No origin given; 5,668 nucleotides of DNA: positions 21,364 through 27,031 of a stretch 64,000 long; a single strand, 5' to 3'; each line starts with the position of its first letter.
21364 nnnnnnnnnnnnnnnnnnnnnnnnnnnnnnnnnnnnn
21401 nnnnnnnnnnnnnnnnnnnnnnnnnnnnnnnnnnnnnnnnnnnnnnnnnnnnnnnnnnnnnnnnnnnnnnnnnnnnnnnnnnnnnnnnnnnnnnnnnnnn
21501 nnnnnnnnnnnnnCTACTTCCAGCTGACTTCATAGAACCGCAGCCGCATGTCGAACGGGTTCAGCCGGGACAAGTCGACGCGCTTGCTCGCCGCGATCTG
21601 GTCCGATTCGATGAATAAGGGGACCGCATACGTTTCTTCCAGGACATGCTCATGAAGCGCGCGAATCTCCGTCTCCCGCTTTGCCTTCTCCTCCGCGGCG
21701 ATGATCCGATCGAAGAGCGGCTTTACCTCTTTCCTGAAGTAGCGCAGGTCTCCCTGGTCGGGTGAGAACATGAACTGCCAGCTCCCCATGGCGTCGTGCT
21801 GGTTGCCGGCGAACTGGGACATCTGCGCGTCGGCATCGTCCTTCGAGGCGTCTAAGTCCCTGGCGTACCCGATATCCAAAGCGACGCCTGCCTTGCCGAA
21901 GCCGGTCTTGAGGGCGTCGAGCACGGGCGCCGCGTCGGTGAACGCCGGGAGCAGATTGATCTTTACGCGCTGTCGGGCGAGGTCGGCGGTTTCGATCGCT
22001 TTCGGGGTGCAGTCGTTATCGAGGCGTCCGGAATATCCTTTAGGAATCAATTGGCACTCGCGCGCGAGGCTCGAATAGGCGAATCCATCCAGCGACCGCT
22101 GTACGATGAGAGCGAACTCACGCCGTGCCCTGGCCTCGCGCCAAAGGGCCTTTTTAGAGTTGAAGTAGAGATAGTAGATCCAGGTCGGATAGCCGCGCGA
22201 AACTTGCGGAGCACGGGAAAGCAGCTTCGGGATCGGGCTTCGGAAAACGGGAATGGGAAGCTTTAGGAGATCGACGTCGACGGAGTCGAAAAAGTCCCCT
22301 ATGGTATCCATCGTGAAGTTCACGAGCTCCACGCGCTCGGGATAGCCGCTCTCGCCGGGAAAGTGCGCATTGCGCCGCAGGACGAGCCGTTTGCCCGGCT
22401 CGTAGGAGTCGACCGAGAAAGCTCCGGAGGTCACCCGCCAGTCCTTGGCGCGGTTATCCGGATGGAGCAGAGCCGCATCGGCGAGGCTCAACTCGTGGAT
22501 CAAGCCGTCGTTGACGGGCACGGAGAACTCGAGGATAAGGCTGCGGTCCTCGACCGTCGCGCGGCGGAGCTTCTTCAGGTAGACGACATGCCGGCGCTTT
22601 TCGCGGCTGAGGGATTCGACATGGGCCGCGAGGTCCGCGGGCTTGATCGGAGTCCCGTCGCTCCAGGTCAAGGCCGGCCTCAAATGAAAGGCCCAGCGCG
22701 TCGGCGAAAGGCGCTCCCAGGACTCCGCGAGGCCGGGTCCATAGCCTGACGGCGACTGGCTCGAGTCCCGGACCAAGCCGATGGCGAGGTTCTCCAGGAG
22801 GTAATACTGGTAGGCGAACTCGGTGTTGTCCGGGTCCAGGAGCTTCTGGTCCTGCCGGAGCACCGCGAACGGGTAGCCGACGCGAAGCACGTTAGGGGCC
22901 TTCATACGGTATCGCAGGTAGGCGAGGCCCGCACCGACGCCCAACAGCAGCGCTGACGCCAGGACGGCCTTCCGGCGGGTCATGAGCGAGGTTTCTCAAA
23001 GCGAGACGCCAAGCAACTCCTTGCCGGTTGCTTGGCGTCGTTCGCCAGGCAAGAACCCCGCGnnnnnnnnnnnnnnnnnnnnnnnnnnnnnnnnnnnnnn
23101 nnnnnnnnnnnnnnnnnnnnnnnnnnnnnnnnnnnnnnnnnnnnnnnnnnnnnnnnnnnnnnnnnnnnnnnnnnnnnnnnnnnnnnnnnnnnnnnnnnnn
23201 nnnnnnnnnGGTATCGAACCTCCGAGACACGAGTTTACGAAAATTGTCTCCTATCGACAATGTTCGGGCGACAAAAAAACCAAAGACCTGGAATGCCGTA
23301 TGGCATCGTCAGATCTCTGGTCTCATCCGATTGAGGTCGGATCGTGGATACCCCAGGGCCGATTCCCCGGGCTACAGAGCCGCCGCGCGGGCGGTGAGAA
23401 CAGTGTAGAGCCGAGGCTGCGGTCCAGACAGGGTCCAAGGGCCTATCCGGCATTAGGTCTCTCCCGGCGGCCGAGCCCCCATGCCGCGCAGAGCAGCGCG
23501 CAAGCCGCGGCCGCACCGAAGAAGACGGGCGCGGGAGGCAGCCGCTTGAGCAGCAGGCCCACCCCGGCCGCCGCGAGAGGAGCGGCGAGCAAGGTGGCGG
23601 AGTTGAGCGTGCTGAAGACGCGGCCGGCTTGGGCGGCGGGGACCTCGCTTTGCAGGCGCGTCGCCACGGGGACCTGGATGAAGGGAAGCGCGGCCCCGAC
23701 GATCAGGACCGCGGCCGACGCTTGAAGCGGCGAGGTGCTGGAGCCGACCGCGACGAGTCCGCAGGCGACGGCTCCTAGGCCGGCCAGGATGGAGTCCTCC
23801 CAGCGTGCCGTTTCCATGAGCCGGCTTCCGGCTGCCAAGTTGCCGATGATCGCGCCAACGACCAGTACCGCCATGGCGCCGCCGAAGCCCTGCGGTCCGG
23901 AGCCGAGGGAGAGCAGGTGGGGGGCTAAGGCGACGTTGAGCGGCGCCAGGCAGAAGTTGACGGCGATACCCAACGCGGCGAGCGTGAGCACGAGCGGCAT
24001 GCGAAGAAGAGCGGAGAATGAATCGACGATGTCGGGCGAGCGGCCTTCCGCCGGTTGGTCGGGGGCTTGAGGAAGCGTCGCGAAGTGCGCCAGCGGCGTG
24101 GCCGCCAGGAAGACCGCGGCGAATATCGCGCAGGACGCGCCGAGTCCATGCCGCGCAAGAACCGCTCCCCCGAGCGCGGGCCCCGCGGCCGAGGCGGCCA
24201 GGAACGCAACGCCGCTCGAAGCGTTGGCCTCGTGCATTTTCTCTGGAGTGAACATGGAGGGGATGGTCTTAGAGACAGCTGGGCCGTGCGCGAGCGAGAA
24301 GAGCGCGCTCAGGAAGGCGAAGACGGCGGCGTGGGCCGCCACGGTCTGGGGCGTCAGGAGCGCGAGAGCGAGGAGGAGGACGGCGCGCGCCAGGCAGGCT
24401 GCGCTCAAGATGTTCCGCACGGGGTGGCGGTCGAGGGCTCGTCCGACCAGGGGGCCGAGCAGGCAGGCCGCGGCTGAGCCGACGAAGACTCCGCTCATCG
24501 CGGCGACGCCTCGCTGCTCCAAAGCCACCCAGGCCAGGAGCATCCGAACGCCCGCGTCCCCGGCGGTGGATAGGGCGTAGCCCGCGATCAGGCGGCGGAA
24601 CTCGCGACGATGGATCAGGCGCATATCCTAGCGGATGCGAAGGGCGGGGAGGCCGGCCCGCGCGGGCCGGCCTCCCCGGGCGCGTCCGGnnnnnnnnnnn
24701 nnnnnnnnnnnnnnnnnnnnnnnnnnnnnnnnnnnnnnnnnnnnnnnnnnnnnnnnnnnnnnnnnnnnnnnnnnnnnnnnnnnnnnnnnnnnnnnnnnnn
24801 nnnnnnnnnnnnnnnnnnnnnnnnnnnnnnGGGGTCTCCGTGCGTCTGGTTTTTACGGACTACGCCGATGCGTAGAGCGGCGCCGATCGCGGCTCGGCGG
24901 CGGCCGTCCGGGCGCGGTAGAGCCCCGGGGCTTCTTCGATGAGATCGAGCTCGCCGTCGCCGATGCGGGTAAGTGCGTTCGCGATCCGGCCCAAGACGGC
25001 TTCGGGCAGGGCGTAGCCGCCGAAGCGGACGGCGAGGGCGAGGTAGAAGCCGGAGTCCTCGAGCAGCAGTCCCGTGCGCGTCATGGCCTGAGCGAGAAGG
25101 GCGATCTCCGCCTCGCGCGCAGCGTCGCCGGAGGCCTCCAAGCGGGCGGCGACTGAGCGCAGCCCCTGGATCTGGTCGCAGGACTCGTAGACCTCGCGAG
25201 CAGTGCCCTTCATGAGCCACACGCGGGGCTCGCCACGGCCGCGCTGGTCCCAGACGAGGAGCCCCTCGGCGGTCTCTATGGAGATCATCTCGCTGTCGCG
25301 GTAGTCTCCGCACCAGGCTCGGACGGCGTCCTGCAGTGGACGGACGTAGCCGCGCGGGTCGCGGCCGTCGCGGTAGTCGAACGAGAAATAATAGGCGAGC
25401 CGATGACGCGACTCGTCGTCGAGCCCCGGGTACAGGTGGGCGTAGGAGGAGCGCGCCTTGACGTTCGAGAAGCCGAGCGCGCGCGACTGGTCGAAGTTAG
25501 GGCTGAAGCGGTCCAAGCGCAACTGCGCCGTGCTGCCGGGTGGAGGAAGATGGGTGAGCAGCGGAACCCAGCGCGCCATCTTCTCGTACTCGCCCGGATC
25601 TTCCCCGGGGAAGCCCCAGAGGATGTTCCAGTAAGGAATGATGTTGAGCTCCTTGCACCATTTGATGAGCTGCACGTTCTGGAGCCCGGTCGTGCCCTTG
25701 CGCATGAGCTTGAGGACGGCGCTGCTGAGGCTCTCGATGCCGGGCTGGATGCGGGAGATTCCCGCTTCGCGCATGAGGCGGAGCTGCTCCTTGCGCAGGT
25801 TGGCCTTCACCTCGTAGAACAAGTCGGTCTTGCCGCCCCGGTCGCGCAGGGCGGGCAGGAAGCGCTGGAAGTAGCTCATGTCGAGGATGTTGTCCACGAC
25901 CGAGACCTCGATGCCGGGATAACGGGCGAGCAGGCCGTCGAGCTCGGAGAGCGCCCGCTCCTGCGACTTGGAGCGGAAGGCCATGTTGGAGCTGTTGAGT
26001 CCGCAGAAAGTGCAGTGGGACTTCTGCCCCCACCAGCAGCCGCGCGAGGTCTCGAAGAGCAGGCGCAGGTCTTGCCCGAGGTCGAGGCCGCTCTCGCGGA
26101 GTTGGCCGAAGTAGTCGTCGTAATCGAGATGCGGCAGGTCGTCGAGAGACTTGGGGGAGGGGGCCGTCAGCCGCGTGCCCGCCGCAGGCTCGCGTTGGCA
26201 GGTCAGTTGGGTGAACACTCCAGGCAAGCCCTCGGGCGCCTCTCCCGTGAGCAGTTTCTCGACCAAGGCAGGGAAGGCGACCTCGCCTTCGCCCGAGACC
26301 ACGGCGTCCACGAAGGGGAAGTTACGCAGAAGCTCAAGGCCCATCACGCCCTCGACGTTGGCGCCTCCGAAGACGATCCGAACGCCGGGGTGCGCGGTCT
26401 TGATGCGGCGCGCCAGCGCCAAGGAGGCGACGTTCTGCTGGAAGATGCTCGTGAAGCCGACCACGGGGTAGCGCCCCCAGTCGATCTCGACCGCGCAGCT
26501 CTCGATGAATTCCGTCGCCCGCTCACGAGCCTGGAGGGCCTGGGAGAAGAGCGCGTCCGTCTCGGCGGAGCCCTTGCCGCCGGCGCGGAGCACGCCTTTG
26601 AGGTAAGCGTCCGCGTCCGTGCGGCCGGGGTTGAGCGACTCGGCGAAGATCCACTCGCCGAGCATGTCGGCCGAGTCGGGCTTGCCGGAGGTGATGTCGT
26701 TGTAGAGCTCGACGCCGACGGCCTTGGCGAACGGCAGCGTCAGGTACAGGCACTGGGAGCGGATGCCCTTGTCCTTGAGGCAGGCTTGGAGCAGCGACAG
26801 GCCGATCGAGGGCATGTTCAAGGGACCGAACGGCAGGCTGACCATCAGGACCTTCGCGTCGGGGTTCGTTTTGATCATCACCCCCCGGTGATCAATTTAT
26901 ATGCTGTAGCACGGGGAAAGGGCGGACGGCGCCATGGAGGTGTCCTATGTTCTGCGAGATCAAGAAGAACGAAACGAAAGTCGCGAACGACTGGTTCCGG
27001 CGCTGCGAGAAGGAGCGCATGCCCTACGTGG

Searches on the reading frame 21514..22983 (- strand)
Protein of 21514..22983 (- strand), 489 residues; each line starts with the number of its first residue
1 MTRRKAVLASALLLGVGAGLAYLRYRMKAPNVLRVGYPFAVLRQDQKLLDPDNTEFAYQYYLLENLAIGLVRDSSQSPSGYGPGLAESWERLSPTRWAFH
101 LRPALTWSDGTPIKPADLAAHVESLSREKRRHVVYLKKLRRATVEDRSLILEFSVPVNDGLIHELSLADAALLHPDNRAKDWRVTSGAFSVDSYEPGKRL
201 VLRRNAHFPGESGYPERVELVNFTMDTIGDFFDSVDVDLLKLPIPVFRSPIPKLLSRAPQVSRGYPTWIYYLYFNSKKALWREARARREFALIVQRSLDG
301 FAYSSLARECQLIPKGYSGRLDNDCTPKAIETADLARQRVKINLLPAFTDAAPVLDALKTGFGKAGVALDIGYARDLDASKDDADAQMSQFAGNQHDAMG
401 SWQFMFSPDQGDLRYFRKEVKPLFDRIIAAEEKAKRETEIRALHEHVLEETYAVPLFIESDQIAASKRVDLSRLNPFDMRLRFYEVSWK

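Call 74: search_protein_families(library=pfam, proteins=[window:21514-22983:-], max_evalue=0.001)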
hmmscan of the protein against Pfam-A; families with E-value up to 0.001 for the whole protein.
window:21514-22983:- (489 aa): 1 family
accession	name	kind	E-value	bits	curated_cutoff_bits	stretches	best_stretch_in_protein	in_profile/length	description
PF00496.27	SBP_bac_5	-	3.7e-21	76.1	32.4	1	82-294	3-226/368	Bacterial extracellular solute-binding proteins, family 5 Middle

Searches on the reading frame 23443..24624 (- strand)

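Call 74: search_protein_families(library=pfam, proteins=[window:23443-24624:-], max_evalue=0.001)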
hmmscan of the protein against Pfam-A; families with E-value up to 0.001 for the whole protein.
window:23443-24624:- (393 aa): 1 family
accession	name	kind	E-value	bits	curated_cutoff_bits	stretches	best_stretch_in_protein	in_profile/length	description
PF07690.21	MFS_1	-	5e-19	68.9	33.4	1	13-351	2-346/347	Major Facilitator Superfamily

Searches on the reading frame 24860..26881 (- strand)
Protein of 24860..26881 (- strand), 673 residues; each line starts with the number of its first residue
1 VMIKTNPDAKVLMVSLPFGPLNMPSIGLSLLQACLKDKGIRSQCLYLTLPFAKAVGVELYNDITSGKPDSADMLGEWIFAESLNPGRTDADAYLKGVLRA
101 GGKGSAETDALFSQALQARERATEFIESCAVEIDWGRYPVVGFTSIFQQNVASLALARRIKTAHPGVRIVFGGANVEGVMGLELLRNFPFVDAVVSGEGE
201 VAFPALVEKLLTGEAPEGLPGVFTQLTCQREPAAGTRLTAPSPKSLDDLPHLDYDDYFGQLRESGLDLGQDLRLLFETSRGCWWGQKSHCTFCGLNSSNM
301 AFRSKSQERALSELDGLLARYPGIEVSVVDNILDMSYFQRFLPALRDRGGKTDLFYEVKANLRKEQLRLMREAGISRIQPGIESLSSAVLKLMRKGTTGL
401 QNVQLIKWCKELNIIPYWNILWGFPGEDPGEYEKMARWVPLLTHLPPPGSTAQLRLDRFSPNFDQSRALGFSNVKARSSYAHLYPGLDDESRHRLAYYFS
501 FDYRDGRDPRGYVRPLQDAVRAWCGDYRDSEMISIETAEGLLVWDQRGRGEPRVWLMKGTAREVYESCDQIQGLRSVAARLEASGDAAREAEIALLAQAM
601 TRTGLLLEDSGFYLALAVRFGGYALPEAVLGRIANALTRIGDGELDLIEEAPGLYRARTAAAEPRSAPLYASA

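Call 74: search_protein_families(library=pfam, proteins=[window:24860-26881:-], max_evalue=0.001)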
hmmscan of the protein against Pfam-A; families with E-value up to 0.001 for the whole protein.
window:24860-26881:- (673 aa): 2 families
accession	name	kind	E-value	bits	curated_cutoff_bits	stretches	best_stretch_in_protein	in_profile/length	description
PF04055.27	Radical_SAM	-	1.5e-16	61.4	29.5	1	277-439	2-166/166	Radical SAM superfamily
PF02310.24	B12-binding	-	9.9e-09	35.5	32.1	1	136-207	50-121/121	B12 binding domain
